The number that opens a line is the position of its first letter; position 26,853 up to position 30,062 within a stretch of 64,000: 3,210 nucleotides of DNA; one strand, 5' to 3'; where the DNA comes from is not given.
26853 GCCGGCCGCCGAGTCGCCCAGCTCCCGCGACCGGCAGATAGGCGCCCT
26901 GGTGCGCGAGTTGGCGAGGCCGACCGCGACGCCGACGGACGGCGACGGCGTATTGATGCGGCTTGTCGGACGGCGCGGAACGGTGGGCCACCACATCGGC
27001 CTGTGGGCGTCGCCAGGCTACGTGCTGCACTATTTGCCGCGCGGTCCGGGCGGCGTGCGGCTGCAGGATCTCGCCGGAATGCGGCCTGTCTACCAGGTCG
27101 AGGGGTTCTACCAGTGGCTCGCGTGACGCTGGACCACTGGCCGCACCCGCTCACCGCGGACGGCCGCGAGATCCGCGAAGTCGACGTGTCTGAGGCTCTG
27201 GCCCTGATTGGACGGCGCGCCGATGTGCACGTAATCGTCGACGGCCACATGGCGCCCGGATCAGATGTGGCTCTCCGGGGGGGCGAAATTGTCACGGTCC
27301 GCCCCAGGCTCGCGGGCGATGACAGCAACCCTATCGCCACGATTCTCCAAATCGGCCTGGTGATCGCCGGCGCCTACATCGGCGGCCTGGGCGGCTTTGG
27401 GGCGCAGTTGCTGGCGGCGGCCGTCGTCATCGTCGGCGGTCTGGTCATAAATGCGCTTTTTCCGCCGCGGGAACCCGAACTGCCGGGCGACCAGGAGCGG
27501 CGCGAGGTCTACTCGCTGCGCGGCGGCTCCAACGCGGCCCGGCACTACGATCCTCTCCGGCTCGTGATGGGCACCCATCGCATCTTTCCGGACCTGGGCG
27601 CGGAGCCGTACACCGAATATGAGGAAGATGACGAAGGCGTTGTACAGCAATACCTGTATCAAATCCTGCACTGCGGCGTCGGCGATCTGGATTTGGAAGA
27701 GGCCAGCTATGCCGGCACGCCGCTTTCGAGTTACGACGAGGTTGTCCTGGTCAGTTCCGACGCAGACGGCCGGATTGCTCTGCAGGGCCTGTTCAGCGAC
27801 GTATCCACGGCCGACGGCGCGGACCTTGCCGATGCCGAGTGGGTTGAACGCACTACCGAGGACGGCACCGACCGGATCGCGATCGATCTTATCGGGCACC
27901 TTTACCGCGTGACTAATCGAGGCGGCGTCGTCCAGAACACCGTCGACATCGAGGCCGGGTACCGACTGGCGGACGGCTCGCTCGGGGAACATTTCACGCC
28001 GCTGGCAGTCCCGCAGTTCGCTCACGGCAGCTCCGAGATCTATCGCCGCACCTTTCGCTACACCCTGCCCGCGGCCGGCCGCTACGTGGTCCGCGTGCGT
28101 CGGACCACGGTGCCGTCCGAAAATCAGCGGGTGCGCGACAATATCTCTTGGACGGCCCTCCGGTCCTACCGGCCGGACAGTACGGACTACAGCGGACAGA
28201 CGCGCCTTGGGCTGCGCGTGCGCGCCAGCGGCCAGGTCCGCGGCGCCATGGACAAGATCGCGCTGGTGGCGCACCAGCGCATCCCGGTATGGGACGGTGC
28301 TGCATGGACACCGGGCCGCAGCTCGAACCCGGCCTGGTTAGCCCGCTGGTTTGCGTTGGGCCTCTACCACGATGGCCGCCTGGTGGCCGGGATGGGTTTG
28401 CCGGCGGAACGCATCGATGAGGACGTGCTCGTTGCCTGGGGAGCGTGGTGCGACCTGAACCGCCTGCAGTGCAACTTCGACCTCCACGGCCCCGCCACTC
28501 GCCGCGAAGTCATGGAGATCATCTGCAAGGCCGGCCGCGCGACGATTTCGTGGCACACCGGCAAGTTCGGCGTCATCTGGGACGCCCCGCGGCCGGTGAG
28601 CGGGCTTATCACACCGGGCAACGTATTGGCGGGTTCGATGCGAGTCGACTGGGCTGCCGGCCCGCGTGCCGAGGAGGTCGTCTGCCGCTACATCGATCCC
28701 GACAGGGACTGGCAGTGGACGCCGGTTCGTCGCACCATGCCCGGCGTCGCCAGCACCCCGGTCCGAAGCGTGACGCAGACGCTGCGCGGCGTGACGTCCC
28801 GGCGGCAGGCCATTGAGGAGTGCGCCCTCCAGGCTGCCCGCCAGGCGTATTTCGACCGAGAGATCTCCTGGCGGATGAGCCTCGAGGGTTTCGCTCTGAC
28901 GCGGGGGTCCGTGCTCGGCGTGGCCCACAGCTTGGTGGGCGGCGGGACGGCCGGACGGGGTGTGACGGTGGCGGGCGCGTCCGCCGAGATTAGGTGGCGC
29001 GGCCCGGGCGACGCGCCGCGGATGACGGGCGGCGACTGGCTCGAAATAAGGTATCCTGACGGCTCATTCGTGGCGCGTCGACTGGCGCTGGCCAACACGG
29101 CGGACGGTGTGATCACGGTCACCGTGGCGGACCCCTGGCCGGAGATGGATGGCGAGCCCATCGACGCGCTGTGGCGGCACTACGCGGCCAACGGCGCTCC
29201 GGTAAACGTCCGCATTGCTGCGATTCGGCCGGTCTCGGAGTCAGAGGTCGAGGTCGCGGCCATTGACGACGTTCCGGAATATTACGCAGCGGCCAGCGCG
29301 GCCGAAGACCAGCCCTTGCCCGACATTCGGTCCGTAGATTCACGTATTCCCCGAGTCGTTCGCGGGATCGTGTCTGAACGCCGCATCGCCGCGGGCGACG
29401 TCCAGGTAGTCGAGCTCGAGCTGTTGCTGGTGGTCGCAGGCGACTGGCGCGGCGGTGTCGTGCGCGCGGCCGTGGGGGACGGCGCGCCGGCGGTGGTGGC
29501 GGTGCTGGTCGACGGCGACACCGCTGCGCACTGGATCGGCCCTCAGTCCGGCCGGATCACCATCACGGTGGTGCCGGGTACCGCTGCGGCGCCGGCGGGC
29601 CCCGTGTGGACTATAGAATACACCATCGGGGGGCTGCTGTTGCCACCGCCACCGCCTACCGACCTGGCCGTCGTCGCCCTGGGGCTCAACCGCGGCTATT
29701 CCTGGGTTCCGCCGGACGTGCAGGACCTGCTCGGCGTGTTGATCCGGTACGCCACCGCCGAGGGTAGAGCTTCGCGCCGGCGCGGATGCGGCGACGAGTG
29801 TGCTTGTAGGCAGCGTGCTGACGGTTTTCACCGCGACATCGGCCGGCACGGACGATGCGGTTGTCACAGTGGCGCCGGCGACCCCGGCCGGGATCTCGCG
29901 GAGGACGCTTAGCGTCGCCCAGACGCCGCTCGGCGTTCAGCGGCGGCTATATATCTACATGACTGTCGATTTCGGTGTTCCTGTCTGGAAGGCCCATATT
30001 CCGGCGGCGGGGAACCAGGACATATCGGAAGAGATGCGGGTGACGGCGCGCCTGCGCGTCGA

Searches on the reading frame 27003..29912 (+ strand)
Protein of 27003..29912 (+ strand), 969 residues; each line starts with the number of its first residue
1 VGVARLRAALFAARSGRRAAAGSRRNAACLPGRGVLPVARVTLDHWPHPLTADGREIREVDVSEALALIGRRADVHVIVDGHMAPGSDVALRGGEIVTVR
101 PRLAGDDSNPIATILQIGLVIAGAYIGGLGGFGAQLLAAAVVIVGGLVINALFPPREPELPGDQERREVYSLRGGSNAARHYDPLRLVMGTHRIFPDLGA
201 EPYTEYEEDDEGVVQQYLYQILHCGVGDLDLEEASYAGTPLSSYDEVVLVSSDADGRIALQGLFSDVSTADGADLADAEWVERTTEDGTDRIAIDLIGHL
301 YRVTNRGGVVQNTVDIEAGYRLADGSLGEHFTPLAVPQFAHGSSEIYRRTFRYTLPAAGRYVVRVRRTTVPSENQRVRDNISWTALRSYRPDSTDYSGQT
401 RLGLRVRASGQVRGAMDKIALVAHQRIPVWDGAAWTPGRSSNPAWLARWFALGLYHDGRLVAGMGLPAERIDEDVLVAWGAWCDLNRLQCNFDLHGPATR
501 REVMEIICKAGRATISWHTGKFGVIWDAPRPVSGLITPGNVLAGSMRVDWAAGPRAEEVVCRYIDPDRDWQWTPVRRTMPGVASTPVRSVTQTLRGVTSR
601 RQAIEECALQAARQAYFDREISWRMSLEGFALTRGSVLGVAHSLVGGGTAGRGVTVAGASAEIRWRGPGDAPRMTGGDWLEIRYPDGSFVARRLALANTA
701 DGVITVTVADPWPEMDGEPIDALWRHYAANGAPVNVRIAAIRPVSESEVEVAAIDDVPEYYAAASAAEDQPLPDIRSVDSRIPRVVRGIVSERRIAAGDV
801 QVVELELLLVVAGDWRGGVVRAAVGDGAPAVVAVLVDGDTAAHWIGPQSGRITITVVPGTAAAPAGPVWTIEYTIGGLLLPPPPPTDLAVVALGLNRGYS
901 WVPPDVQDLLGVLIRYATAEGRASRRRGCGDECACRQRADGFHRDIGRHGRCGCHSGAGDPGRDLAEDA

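Call 36: search_protein_families(library=pfam, proteins=[window:27003-29912:+], max_evalue=0.001)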
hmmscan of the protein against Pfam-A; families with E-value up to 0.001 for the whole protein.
window:27003-29912:+ (969 aa): 2 families
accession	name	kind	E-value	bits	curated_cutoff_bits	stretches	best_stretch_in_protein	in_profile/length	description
PF24801.1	FNIII-A_GpJ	-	2.1e-16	60.6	27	1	277-390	14-124/126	Tip attachment protein J,FNIII-A domain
PF13550.12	Phage-tail_3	-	1.1e-07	32.4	23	1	500-650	6-156/164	Putative phage tail protein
